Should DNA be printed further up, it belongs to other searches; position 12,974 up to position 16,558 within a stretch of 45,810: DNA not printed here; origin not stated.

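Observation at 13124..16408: About 1,095 C-terminal residues of the giant protein with no recognisable domain and no internal repeat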

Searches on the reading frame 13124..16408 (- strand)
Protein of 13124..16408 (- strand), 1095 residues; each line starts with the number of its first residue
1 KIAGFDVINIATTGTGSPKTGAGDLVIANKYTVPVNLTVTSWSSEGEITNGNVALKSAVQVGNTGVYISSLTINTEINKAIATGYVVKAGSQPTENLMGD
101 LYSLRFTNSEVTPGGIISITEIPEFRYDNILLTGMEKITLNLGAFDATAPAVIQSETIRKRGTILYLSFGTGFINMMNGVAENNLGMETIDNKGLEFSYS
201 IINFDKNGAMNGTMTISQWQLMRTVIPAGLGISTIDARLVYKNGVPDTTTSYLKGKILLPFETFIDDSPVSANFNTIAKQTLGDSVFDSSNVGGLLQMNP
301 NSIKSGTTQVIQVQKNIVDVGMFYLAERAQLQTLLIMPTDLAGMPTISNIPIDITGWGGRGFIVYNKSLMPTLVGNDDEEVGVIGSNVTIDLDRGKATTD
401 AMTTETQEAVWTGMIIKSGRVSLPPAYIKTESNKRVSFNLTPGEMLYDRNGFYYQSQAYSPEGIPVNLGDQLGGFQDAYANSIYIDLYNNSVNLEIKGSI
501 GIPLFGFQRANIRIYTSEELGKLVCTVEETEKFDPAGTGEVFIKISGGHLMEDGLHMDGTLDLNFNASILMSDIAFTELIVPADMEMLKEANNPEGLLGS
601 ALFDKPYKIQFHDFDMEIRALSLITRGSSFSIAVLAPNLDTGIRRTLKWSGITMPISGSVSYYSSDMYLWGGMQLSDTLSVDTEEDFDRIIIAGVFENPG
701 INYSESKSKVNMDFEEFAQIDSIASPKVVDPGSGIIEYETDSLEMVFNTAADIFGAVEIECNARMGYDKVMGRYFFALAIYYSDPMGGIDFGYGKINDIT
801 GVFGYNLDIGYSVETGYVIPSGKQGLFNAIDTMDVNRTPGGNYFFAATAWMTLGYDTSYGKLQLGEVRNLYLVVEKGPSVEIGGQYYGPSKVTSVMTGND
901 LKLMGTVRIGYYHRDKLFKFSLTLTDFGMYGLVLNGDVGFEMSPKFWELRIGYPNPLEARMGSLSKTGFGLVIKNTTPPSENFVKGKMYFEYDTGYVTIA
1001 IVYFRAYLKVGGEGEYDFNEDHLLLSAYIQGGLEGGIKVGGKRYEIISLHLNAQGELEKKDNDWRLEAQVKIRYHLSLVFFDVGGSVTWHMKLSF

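Call 4: search_protein_families(library=pfam, proteins=[window:13124-16408:-], max_evalue=1)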
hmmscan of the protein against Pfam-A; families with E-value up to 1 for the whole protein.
window:13124-16408:- (1095 aa): 0 families

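Call 6: find_homologous_proteins(query=window:13124-16408:-)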
Query window:13124-16408:- (1095 aa): 2 proteins with E <= 0.001 among 8000 candidates.
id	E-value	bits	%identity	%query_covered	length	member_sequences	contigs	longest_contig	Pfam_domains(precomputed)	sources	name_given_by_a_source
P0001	0.0e+0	1104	48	98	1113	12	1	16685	-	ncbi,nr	ncbi:MAG: hypothetical protein PHU83_03690, partial [Eubacteriales bacterium]|nr:hypothetical protei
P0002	0.0e+0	1083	74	61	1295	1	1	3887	-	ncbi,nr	ncbi:MAG: hypothetical protein R3232_06235, partial [Clostridia bacterium]|nr:hypothetical protein [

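Call 7: search_solved_structures(query=window:13124-16408:-, max_evalue=10)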
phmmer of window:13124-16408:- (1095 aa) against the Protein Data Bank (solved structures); distinct sequences matched with E-value up to 10: 0.

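Call 13: find_encoding_contigs(protein=P0001, flank=10000)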
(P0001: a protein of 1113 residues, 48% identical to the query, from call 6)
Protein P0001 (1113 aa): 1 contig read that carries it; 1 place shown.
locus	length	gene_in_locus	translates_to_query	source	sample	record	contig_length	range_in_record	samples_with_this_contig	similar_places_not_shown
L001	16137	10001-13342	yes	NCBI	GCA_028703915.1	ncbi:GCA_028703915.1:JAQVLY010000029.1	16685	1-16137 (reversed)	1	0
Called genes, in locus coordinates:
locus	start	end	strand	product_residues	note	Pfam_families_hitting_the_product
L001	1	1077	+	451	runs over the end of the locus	PF00768:Peptidase_S11, PF13354:Beta-lactamase2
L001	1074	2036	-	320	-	PF13367:PrsW-protease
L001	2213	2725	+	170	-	PF11188:DUF2975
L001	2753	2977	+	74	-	PF13443:HTH_26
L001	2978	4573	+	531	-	PF13687:DUF4153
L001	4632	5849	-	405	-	PF13173:AAA_14, PF13635:DUF4143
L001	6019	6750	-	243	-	-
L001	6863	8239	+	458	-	-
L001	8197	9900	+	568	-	PF25833:Fn3_SaeA_3rd (faint)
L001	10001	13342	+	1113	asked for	-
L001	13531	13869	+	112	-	-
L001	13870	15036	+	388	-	PF00999:Na_H_Exchanger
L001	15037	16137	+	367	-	PF04851:ResIII, PF00270:DEAD, PF00271:Helicase_C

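Call 18: find_related_loci(query=A1, collection=genome_contigs, flank=10000)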
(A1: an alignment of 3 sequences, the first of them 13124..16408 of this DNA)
Query A1 (1095 aa) in genome_contigs; peptide patterns used: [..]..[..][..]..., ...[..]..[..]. (x = any residue, [..] = any of these).
56 stretches matched a pattern; 8 encode a relative of the query (tblastn E <= 1e-3); 8 distinct loci.
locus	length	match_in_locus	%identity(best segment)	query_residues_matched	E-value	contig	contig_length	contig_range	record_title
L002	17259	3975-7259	94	1-1095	0e+0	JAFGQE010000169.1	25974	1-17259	MAG: Clostridia bacterium isolate Zod_Metabat.73 k87_13925628, whole genome shotgun sequence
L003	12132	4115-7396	76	1-1095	0e+0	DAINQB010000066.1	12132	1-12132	MAG TPA_asm: Bacillota bacterium isolate CTOTU18719 NODE_4110_length_12132_cov_10.327399, whole genome shotgun sequence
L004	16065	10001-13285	73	1-1095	0e+0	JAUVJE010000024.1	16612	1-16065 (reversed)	MAG: Clostridia bacterium isolate CSMAG_446 CSMAG_446_k127_274898_length_16612_cov_44.9763, whole genome shotgun sequenc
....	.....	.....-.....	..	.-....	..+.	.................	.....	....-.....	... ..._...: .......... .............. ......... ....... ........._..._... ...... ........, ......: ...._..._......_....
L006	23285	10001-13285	71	1-1095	0e+0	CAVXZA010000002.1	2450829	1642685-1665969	MAG: uncultured Clostridia bacterium isolate MFD03804.bin.1.6 genome assembly, contig: contig_1162, whole genome shotgun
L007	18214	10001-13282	74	1-1095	0e+0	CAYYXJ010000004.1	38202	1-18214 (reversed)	MAG TPA_asm: uncultured Clostridiaceae bacterium isolate binchicken_co42_406 genome assembly, contig: NODE_913_length_38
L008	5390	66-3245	53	25-1095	0e+0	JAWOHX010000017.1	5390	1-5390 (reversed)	MAG: Clostridia bacterium isolate CWP5-1.bin.30 k191_1552672, whole genome shotgun sequence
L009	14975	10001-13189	52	19-1095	0e+0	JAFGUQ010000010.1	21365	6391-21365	MAG: Clostridia bacterium isolate ZodW_maxbin.207 k87_823397, whole genome shotgun sequence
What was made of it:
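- On AsmA-like / TamB (AsmA, AsmA_2, DUF490, DUF748): All labelled sources are Clostridia or Bacillota MAGs (calls 6, 18).
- Every taxon label is Clostridia, Eubacteriales, Clostridiaceae or Bacillota MAG (calls 6, 18).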

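Call 26: search_protein_representatives(alignment_id=A1)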
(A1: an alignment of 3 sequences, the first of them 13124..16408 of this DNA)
Query: 3 sequences, 1151 profile positions. Proteins with E-value up to 0.001 (for the whole library): 99; up to 1e-10: 80; up to 1e-30: 48. The best 99 are listed.
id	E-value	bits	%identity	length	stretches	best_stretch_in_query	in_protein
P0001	0.0e+00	2152.0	-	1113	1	1-1151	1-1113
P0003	0.0e+00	1942.6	-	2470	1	5-1151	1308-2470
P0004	0.0e+00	1581.4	-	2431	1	3-1151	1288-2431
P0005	0.0e+00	1130.9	-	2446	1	43-1151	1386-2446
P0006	0.0e+00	1126.8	-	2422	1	42-1151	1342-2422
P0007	1.0e-293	993.6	-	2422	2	232-1150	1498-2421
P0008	1.2e-290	983.4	-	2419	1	21-1151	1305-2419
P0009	4.8e-250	848.9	-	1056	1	59-1151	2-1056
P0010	9.5e-239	811.5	-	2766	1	46-1151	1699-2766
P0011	8.1e-224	762.1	-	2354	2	61-687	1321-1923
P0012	8.0e-196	669.3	-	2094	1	41-936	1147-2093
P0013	6.5e-171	586.8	-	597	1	242-838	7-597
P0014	3.4e-158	544.7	-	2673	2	243-1148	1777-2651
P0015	3.4e-157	541.4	-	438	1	717-1151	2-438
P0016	5.9e-156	537.3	-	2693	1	67-1144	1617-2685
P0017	5.4e-153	527.5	-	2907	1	95-1148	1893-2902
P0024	1.3e-121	423.6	-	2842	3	788-1144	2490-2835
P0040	8.4e-48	179.1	-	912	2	720-1148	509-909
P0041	9.0e-45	169.1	-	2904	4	959-1149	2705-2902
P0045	6.3e-38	146.4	-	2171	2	724-1148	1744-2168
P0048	9.4e-33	129.3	-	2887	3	838-1147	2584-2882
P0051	4.1e-29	117.2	-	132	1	1023-1148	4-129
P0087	2.2e-09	51.9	-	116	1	1036-1148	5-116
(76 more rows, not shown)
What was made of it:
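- Family and architecture: 99 representative clusters, with the head always at the C-terminus (call 26).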

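Call 36: predict_structure(alignment_id=A1)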
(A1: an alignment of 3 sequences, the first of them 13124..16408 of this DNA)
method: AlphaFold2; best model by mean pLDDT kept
length: 1095 residues; sequences in the alignment: 3
mean_pLDDT: 28.5   pTM: 0.21
mean pLDDT of the five models: 28.5, 26.4, 25.7, 25.6, 23.6
residues with pLDDT >= 90: 0; 70-90: 0; 50-70: 0; < 50: 1095
segments of 3 or more residues with pLDDT < 50: 1-1095
pLDDT, mean of each block of 10 residues (from residue 1): 33 33 29 35 30 36 35 38 36 33 34 27 26 34 27 29 31 25 24 29 36 39 27 38 41 34 27 31 27 27 24 27 26 25 27 25 23 21 22 25 24 21 23 26 24 22 24 26 27 30 26 28 28 27 32 30 29 26 28 30 29 28 28 27 31 27 26 24 22 21 22 23 29 29 25 29 30 31 32 29 29 29 30 30 28 26 26 28 28 27 27 25 25 24 25 27 28 32 31 27 28 34 33 31 31 35 35 31 27 22
secondary structure, 60 per line:
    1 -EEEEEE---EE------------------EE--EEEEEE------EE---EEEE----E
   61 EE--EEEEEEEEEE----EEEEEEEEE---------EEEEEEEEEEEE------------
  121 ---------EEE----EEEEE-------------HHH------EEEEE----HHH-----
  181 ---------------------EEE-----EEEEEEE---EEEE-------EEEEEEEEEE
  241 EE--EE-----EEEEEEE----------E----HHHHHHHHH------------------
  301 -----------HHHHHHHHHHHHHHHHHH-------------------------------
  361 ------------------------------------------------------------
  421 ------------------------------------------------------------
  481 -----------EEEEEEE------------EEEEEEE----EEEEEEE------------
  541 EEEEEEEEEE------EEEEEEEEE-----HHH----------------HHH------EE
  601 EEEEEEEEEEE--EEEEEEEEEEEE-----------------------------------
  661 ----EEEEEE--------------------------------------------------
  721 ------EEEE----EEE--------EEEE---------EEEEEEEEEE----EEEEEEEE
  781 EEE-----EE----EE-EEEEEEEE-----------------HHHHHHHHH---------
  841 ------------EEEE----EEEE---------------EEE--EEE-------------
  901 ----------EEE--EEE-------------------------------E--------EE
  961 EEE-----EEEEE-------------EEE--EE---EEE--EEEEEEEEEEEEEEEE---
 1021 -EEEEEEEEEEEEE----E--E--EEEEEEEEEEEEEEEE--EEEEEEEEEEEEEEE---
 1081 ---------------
elements in order (helices of 4 or more, strands of 3 or more residues): E2-7 E35-40 E52-55 E60-62 E65-74 E79-87 E97-108 E130-132 E137-141 E164-168 E202-204 E210-216 E220-223 E231-242 E252-258 H274-282 H312-329 E492-498 E511-517 E522-528 E541-550 E557-565 E599-611 E614-625 E665-670 E727-730 E735-737 E746-749 E759-768 E773-783 E798-805 H823-831 E853-856 E861-864 E880-882 E885-887 E911-913 E916-918 E959-963 E969-973 E987-989 E997-999 E1002-1017 E1022-1034 E1045-1060 E1063-1077
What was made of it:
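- Tried and rejected: AlphaFold2 with the 3-sequence alignment A1 failed, with pLDDT 28.5 (call 36).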

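Call 40: search_solved_structures(query=A3, max_evalue=10)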
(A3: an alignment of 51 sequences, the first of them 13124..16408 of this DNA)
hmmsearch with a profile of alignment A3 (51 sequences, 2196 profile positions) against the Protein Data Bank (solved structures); distinct sequences matched with E-value up to 10: 14.
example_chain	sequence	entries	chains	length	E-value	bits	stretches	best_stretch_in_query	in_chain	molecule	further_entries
8bvo_A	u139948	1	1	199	0.0005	20.2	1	384-465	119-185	Titin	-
3mpc_A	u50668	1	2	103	0.00052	20.2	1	1056-1133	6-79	Fn3-like protein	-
8bxr_A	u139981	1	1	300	0.00058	20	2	384-466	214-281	Titin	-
8g4l_bm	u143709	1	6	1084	0.0033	17.5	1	984-1148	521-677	Titin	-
5g56_A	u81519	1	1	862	0.019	15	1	1057-1134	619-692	CARBOHYDRATE BINDING FAMILY 6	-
1x5y_A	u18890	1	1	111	0.11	12.5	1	370-469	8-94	myosin binding protein C, fast-type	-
4o00_A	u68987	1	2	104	0.11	12.5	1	384-423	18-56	Titin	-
8oiy_A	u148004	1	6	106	0.13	12.2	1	383-422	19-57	Titin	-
1wj3_A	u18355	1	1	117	0.22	11.5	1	1039-1099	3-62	KIAA1496 protein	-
8oq9_A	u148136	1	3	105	0.27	11.2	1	384-425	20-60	Titin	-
8orl_A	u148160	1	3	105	0.28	11.1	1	384-425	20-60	Titin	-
3lpw_A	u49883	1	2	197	0.57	10.1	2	1010-1093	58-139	A77-A78 domain from Titin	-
4hei_A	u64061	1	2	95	0.83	9.6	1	54-132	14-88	RIBOSOME HIBERNATION PROTEIN YHBH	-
8os3_A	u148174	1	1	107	1.2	9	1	386-437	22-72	Titin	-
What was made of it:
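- On Fibronectin type III / Ig-like repeat arrays: The PDB titin and Fn3 hits fall in the first half (positions <=1148 of 2,196) of the family profile, none in the C-terminal half (call 40).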

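Call 42: list_cluster_members(proteins=[P0004, P0005, P0007, P0010, P0014, P0017, P0024, P0041, P0045, P0048])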
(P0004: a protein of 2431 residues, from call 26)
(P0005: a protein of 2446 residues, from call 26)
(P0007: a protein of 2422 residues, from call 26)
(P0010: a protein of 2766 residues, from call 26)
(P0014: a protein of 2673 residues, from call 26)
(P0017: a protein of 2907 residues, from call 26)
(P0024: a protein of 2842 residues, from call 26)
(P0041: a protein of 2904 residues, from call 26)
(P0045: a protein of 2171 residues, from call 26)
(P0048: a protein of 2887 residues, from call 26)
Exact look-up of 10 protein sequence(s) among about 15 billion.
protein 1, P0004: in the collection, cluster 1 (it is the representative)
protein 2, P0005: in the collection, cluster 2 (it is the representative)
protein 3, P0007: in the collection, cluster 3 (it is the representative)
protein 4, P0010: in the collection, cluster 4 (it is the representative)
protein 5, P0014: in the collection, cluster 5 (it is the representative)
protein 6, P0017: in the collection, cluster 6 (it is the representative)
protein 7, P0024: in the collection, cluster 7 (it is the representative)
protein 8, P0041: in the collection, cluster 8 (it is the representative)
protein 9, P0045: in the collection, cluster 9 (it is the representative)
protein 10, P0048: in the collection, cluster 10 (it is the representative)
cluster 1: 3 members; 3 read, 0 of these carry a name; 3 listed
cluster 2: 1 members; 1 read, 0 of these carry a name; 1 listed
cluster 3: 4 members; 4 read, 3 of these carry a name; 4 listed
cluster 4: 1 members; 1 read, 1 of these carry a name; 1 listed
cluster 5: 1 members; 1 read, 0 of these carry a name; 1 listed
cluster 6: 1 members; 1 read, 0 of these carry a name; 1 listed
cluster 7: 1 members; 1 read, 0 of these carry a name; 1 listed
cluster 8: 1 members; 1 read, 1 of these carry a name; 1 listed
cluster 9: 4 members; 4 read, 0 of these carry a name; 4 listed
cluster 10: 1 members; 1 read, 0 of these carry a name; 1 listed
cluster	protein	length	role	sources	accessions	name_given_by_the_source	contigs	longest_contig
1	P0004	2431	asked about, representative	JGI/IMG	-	-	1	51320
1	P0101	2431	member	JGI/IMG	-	-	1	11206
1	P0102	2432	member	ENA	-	-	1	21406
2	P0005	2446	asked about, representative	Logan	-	-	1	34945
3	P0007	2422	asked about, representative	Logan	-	-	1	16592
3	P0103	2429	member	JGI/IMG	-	hypothetical protein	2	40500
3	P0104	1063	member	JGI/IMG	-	hypothetical protein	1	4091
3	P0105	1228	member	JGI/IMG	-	hypothetical protein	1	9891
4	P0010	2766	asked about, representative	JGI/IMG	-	hypothetical protein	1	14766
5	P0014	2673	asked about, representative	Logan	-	-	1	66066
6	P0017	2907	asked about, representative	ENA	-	-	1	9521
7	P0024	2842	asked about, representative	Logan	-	-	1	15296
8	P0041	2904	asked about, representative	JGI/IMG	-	fibronectin type 3 domain-containing protein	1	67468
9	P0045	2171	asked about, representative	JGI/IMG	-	-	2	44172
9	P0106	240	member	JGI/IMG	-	-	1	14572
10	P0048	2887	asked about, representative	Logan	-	-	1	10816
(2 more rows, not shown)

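Call 44: find_encoding_contigs(protein=P0041, flank=10000, max_places=2)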
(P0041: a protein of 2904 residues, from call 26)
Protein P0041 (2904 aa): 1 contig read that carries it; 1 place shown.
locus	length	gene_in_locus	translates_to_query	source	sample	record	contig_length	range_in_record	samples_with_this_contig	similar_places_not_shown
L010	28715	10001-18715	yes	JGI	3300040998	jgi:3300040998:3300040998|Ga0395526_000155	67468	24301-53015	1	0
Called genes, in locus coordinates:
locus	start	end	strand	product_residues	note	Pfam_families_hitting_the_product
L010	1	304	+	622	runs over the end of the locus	-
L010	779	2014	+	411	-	PF07690:MFS_1, PF12832:MFS_1_like (faint), PF07690:MFS_1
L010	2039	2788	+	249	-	PF00392:GntR, PF07702:UTRA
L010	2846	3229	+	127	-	PF02036:SCP2, PF14864:Alkyl_sulf_C (weak)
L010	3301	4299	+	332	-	PF00389:2-Hacid_dh, PF02826:2-Hacid_dh_C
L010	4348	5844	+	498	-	PF00370:FGGY_N, PF02782:FGGY_C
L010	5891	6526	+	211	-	PF00596:Aldolase_II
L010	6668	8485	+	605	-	PF02730:AFOR_N, PF01314:AFOR_C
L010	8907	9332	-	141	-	PF00903:Glyoxalase, PF13669:Glyoxalase_4 (weak)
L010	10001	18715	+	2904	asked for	PF25832:Fn3_SaeA_2nd (faint), PF25833:Fn3_SaeA_3rd (faint), PF00041:fn3, PF16656:Pur_ac_phosph_N (weak), PF00041:fn3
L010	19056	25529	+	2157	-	PF00139:Lectin_legB, PF18483:Lectin_L-type_dom, PF02369:Big_1, PF17803:Cadherin_4, PF17892:Cadherin_5, PF17963:Big_9, PF07691:PA14, PF17963:Big_9, +13 more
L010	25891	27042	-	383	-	PF13786:DUF4179 (weak), PF18705:DUF5643 (faint)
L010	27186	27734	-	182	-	PF04542:Sigma70_r2, PF08281:Sigma70_r4_2, PF04545:Sigma70_r4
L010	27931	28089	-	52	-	-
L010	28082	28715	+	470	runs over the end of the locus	PF00144:Beta-lactamase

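Call 52: search_protein_families(library=phrogs, proteins=[window:13124-16408:-], max_evalue=0.1)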
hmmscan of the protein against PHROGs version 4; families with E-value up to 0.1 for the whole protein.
window:13124-16408:- (1095 aa): 0 families
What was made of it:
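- Checked: PHROGs: none in the region (call 52).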
